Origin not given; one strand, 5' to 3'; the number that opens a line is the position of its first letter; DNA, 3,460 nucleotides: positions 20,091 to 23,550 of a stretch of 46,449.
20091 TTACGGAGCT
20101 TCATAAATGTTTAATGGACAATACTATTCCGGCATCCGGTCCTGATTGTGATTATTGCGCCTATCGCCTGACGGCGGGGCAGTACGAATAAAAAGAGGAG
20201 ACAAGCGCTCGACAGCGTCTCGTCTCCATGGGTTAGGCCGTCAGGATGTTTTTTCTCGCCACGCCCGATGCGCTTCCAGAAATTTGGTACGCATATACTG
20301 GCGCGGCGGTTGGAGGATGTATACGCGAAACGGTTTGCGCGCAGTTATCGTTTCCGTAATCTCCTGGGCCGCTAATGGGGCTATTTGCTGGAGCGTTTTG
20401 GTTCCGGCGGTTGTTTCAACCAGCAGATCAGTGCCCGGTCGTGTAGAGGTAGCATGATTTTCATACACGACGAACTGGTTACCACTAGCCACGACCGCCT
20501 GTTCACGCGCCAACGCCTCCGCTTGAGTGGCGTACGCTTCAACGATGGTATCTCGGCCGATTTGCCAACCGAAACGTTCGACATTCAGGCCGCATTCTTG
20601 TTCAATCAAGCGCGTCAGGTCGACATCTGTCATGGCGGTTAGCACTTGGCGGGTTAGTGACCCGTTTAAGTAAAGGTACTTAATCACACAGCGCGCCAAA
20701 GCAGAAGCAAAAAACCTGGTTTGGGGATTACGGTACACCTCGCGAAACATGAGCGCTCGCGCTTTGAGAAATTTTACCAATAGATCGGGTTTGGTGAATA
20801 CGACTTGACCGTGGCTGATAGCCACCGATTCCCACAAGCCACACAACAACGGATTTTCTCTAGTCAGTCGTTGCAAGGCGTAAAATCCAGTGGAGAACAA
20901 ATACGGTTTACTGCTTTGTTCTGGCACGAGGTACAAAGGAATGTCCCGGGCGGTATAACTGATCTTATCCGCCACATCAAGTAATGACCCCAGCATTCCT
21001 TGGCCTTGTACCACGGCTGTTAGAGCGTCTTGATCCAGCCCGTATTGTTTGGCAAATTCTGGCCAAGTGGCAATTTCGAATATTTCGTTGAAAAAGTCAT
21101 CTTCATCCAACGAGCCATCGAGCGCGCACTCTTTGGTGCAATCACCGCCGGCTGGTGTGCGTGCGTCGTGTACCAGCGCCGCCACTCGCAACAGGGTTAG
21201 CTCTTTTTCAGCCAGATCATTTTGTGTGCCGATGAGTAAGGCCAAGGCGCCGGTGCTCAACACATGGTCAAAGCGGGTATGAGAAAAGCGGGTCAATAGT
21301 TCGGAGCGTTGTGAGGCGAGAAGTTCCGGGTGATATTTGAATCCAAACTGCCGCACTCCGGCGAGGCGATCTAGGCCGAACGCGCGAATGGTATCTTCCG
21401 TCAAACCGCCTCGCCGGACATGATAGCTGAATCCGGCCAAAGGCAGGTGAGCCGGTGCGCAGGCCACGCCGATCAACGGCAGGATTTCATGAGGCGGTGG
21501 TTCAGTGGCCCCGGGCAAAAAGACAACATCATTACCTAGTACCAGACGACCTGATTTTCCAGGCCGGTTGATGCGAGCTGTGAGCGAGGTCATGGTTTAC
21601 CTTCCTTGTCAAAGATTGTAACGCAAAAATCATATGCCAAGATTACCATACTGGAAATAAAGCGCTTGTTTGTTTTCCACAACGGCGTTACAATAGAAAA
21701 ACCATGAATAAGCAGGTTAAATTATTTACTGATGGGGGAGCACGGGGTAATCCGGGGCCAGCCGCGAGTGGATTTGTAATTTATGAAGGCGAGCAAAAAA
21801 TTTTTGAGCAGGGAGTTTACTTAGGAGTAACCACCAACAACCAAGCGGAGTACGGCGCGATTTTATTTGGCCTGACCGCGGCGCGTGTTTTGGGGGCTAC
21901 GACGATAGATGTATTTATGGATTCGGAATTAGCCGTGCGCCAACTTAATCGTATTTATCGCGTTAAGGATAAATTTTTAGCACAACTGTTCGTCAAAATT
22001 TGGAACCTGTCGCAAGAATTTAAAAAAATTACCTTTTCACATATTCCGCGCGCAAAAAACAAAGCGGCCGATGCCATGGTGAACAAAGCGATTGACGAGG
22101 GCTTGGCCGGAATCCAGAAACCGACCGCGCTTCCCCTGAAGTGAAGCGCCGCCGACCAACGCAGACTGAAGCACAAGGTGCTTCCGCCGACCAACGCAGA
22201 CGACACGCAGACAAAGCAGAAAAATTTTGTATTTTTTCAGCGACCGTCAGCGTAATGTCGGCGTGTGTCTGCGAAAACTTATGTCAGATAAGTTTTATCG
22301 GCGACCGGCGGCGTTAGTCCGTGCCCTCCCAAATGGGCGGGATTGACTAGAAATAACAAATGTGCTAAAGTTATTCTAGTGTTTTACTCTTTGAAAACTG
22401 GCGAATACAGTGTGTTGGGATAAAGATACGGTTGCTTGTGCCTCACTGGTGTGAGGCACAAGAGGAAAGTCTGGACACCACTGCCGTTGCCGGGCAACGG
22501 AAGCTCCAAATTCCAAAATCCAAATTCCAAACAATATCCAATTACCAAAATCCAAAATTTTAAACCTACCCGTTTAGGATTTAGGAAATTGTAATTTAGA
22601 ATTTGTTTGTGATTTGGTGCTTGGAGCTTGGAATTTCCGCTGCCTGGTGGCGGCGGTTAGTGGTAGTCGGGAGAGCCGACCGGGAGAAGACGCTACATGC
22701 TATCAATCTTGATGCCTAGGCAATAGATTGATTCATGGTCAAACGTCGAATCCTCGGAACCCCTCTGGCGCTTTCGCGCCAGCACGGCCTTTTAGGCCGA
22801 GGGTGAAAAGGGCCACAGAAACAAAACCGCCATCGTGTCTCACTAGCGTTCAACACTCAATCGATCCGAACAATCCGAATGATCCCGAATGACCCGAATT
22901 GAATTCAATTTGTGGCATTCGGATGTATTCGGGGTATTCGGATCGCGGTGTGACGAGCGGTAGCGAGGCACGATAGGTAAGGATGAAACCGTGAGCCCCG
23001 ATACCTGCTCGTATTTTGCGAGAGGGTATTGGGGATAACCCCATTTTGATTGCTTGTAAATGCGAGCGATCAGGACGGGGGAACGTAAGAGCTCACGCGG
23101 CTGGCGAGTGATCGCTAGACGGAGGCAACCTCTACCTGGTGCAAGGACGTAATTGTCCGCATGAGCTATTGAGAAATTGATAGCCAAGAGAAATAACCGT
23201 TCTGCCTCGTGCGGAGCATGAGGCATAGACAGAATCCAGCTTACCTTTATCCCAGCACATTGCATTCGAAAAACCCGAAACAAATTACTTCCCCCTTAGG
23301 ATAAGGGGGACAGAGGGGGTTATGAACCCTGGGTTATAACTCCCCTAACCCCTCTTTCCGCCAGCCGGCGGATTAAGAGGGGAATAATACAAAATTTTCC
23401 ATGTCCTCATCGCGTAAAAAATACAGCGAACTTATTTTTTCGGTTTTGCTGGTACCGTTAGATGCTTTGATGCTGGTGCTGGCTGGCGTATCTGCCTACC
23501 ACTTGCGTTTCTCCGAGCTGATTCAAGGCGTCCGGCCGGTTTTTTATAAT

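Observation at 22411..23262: RNase P RNA about twice the normal length, expanded by hairpin-repeat insertions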

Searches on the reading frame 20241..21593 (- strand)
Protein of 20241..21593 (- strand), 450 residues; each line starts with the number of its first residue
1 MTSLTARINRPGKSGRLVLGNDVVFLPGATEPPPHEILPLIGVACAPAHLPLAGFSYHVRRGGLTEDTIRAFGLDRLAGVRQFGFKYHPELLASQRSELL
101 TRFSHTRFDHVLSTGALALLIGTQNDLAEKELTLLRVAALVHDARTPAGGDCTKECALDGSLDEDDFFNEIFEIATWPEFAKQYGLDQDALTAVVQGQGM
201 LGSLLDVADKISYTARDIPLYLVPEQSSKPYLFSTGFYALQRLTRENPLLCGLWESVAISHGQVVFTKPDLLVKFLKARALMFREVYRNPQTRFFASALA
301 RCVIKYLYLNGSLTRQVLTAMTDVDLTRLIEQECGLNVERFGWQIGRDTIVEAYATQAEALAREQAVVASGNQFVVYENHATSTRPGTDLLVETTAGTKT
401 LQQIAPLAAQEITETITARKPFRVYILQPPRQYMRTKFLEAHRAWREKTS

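Call 8: search_protein_families(library=pfam, proteins=[window:20241-21593:-])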
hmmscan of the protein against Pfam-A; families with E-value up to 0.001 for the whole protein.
window:20241-21593:- (450 aa): 0 families

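Call 9: find_related_loci(query=window:20241-21593:-, collection=genome_contigs, flank=6000)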
Query window:20241-21593:- (450 aa) in genome_contigs; peptide patterns used: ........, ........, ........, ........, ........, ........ (x = any residue, [..] = any of these).
43 stretches matched a pattern, but none encodes a relative of the query by tblastn (E <= 1e-3).

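Call 20: find_related_loci(query=window:20241-21593:-, collection=metagenome_contigs, flank=8000)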
Query window:20241-21593:- (450 aa) in metagenome_contigs; peptide patterns used: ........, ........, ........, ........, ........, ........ (x = any residue, [..] = any of these).
110 stretches matched a pattern, but none encodes a relative of the query by tblastn (E <= 1e-3).
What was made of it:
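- Tried and rejected: The lineage-specific 450-aa neighbour has no relative in genome_contigs or metagenome_contigs (calls 9, 20).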

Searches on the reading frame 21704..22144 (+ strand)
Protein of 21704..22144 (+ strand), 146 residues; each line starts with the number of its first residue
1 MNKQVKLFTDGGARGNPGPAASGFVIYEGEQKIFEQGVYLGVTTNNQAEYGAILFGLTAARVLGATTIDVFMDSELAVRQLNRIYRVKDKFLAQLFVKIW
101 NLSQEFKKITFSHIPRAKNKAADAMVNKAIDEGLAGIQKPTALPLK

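Call 8: search_protein_families(library=pfam, proteins=[window:21704-22144:+])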
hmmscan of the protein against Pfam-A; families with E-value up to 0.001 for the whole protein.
window:21704-22144:+ (146 aa): 2 families
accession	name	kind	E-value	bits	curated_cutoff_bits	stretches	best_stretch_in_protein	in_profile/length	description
PF13456.12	RVT_3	-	6.8e-21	74.9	21.6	1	9-129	2-123/123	Reverse transcriptase-like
PF00075.30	RNase_H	-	5e-12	46.6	25.8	1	3-129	2-139/141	RNase H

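Call 10: find_encoding_contigs(protein=window:21704-22144:+, flank=6000, max_places=10)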
Protein window:21704-22144:+ (146 aa): 2 contigs read that carry it; 1 place shown.
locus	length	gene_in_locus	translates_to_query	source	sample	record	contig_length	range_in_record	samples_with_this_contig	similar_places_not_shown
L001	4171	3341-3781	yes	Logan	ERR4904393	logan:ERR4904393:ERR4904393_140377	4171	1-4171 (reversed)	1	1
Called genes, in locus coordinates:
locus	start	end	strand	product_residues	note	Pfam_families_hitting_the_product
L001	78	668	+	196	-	PF01725:Ham1p_like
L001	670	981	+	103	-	-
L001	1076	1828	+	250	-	PF12705:PDDEXK_1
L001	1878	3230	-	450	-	-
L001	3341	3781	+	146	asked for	PF00075:RNase_H, PF13456:RVT_3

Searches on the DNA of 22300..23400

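Call 3: search_rna_families(source=window, start=22300, end=23400, threshold=evalue, max_evalue=10, show_alignments=5)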
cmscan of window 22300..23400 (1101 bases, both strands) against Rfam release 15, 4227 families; matches with E-value up to 10: 14.
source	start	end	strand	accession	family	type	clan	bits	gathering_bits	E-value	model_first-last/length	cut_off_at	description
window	22716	23259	+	RF00010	RNaseP_bact_a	Gene; ribozyme;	CL00002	67.5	100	4.1e-20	1-367/367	no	Bacterial RNase P class A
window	22474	22665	+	RF04173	MIR847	Gene; miRNA;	-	30.9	184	0.00025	1-164/164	no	MIR847 microRNA precursor family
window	22490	22648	-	RF03839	MIR2599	Gene; miRNA;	-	30.9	120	0.0012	1-132/132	no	MIR2599 microRNA precursor family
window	22490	22646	+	RF03839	MIR2599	Gene; miRNA;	-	23.5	120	0.085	1-132/132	no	MIR2599 microRNA precursor family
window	22482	22659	+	RF04174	MIR4208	Gene; miRNA;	-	22.6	140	1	1-191/191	no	MIR4208 microRNA precursor family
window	22494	22643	-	RF04214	MIR7526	Gene; miRNA;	-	21.1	110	0.2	1-113/113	no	MIR7526 microRNA precursor family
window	23339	23396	+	RF00736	mir-320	Gene; miRNA;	-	20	55.5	0.12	1-76/76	no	mir-320 microRNA precursor family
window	23301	23359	+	RF04279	mir-H20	Gene; miRNA;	CL00141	20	99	0.82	1-82/82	no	mir-H20 microRNA precursor family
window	22760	22820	-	RF01539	TB11Cs4H1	Gene; snRNA; snoRNA; HACA-box;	-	19.4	45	0.79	1-72/72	no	Trypanosomatid snoRNA TB11Cs4H1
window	23300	23358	-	RF04279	mir-H20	Gene; miRNA;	CL00141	18.8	99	1.6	1-82/82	no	mir-H20 microRNA precursor family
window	22431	22467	+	RF00656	mir-205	Gene; miRNA;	-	17.5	55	0.43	1-75/75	no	mir-205 microRNA precursor family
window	22410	22528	+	RF02409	snoR125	Gene; snRNA; snoRNA; CD-box;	-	15.3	100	0.99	1-200/200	no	Small nucleolar RNA snoR125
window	22513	22620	+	RF04211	MIR5185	Gene; miRNA;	-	15.2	101.7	9.1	1-111/111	no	MIR5185 microRNA precursor family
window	23307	23376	+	RF04351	Plastid-psbl-rps4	Cis-reg;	-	14.3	68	9.3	1-53/53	no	Plastid-psbl-rps4 3UTR RNA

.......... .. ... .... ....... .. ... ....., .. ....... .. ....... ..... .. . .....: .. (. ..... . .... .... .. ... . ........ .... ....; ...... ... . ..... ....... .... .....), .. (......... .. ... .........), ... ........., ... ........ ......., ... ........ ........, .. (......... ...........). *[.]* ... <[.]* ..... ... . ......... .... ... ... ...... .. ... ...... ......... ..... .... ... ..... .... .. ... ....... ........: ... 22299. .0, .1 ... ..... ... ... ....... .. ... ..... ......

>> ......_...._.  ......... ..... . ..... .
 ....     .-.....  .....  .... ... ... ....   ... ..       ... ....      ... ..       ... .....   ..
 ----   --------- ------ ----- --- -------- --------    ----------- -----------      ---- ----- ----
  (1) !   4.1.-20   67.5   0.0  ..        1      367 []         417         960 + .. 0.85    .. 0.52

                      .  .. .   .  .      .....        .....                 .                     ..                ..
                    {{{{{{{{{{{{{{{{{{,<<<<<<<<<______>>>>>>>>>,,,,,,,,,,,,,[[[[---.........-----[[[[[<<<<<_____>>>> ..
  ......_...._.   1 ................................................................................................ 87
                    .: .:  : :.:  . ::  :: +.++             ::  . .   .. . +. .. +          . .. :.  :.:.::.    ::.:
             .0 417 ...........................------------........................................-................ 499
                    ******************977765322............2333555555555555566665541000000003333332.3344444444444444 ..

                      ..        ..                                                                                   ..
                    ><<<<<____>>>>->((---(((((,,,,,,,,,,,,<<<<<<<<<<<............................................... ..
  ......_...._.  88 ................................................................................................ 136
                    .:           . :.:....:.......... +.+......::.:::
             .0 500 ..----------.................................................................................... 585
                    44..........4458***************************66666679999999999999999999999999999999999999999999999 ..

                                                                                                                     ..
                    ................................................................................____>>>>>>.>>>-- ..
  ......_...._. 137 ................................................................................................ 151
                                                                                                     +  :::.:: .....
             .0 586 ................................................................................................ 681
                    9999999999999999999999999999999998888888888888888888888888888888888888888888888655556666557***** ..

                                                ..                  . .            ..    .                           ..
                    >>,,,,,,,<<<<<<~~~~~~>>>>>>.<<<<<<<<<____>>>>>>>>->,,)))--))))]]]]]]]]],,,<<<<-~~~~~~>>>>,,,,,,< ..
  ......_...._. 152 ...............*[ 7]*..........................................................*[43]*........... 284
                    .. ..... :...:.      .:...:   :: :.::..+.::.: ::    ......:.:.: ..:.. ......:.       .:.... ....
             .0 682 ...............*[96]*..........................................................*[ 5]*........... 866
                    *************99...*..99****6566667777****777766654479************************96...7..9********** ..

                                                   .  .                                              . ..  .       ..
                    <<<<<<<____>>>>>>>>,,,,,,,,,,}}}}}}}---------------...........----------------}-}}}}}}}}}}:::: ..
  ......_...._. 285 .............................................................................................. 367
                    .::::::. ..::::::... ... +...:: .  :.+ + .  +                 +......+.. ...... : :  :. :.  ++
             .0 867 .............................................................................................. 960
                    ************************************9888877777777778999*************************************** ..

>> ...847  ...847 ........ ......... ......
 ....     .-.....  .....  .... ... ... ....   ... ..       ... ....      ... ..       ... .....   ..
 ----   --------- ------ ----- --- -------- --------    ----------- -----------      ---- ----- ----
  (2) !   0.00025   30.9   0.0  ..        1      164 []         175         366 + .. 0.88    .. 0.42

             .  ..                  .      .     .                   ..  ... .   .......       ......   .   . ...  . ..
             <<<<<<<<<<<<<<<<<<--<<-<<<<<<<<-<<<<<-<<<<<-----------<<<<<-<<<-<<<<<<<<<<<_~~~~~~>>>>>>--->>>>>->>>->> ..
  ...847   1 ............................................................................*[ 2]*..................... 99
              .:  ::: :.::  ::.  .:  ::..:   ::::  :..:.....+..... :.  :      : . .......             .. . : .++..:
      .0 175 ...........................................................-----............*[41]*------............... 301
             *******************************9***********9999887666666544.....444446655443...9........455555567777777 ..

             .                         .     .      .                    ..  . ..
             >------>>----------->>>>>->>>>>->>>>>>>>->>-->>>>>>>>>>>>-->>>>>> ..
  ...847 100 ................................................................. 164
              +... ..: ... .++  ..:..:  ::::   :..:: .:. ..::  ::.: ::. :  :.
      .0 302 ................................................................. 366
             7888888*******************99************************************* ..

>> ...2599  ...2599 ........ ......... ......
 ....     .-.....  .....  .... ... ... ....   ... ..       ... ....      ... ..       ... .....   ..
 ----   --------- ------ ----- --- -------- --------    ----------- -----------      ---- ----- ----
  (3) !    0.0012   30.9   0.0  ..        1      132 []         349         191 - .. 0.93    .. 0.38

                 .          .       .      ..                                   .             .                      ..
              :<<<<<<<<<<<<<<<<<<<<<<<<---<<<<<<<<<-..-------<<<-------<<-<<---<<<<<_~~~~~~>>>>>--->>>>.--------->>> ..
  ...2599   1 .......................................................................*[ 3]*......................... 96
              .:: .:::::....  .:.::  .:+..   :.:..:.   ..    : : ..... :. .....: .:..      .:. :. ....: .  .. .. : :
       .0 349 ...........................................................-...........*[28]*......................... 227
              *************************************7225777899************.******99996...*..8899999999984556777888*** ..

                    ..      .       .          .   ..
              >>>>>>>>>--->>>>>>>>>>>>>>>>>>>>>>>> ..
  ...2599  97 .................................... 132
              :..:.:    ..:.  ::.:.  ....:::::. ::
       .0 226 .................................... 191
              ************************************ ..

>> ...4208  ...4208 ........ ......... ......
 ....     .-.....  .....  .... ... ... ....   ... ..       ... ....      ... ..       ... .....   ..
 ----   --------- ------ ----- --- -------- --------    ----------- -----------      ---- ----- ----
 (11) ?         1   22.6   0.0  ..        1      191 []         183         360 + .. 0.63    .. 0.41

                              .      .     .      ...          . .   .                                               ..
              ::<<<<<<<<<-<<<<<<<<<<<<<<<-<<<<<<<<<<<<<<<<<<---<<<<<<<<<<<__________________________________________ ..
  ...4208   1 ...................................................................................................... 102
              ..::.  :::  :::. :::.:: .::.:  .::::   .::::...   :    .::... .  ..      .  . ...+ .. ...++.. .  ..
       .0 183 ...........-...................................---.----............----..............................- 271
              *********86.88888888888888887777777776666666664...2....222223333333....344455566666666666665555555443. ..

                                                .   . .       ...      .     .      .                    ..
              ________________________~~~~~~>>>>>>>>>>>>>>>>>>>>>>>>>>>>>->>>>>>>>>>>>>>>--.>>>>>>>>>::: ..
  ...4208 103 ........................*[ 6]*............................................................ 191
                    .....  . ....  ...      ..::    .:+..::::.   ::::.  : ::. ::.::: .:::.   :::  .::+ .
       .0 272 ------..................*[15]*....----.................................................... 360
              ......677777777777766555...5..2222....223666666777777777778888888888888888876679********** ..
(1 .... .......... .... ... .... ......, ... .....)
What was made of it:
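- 22815..22826 (+): J11/12 conserved region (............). call 3
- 22990..23097 (+): P13 (7-bp base, L13 motif GUAAGAG kept at 23085-23091) with expansion 5: two hairpins (22996-23033, 23039-23080) inserted in its loop. calls 3 (96-nt insert), 25, 28 (z -8.8)
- On Bacterial RNase P RNA, type A (RF00010): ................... at 22813 and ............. at 22976, aligned with high posterior probability (call 3)
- On Group I or group II intron (for the insertions): No intron family at E <= 10 in 22300-23400 (call 3).
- Closest known: Bacterial type-A RNase P RNA. Different: The score is 67.5 bits, below the gathering score of 100 (call 3).
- Checked: RF00010 matches 22716-23259 at 67.5 bits, E = 4e-20 (call 3).
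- Tried and rejected: Introns: no model match (call 3). A microRNA: the MIR hits in call 3 are generic long-hairpin matches far below their thresholds.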

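Call 12: search_rna_families(source=window, start=22395, end=22500, threshold=evalue, max_evalue=10, show_alignments=2)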
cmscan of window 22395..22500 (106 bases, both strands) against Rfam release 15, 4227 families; matches with E-value up to 10: 10.
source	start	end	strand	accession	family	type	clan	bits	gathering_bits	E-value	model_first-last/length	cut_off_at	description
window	22416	22500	+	RF00010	RNaseP_bact_a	Gene; ribozyme;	CL00002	26.4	100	3.4e-07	1-84/367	3'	Bacterial RNase P class A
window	22431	22467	+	RF00656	mir-205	Gene; miRNA;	-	17.5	55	0.042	1-75/75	no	mir-205 microRNA precursor family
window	22433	22462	-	RF00914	mir-674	Gene; miRNA;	-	16.8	93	0.74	1-77/77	no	mir-674 microRNA precursor family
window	22439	22458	-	RF01696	Chlorobi-1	Gene; sRNA;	-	14.6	50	0.07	5-24/67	no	Chlorobi-1 RNA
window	22437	22463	+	RF01556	TB9Cs3H2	Gene; snRNA; snoRNA; HACA-box;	-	12.1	50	3.6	1-63/63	no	Trypanosomatid snoRNA TB9Cs3H2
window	22409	22469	-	RF02791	CcsR1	Gene; sRNA;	-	11.6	65.3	1.1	1-83/83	no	Conserved CCUCCUCCC motif stress-induced RNA 1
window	22472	22500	-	RF04030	mir-6096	Gene; miRNA;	-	11.3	100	9.6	13-85/85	5'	mir-6096 microRNA precursor family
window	22472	22500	+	RF04030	mir-6096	Gene; miRNA;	-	11.3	100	9.9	1-73/85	3'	mir-6096 microRNA precursor family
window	22419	22500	+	RF00174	Cobalamin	Cis-reg; riboswitch;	CL00101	10.6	31.5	0.51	1-83/189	3'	Cobalamin riboswitch aptamer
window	22395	22437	-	RF02212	ZFAT-AS1_2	Gene; lncRNA;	-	9.8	70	5.4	1-46/205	3'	ZFAT antisense RNA 1 conserved region 2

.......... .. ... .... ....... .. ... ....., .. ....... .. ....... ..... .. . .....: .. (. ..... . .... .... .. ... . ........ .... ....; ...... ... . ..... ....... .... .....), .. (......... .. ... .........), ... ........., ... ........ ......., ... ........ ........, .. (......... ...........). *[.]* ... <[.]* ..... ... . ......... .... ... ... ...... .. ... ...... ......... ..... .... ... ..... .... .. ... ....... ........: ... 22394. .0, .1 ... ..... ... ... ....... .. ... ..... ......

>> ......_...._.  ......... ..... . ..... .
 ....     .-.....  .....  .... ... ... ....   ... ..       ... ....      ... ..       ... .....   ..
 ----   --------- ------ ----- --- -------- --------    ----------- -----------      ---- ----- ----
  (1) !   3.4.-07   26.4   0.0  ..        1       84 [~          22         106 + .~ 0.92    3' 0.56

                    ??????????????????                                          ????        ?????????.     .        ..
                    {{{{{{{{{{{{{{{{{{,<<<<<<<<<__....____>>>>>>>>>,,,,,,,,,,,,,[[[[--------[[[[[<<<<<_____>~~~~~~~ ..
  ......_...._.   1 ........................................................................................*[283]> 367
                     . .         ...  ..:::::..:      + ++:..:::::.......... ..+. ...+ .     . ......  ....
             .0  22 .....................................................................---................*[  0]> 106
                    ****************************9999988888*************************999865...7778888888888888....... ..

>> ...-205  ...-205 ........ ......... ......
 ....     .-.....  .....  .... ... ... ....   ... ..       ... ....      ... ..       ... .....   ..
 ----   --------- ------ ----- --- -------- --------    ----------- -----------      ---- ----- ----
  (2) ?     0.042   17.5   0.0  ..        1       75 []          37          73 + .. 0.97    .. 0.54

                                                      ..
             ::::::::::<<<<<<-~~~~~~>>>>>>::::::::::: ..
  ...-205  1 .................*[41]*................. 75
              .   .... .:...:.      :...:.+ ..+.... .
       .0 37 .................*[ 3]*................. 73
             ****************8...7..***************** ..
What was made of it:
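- On Bacterial RNase P RNA, type A (RF00010): The shortfall is explained by the insertions, since the 5' fragment alone scores 26.4 bits (call 12).
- Checked: The 5' fragment 22416-22500 matches model positions 1-84 on its own at 26.4 bits, E = 3.4e-7 (call 12).
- Gene identity: RF00010 matches both halves on the same strand (calls 3, 12).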
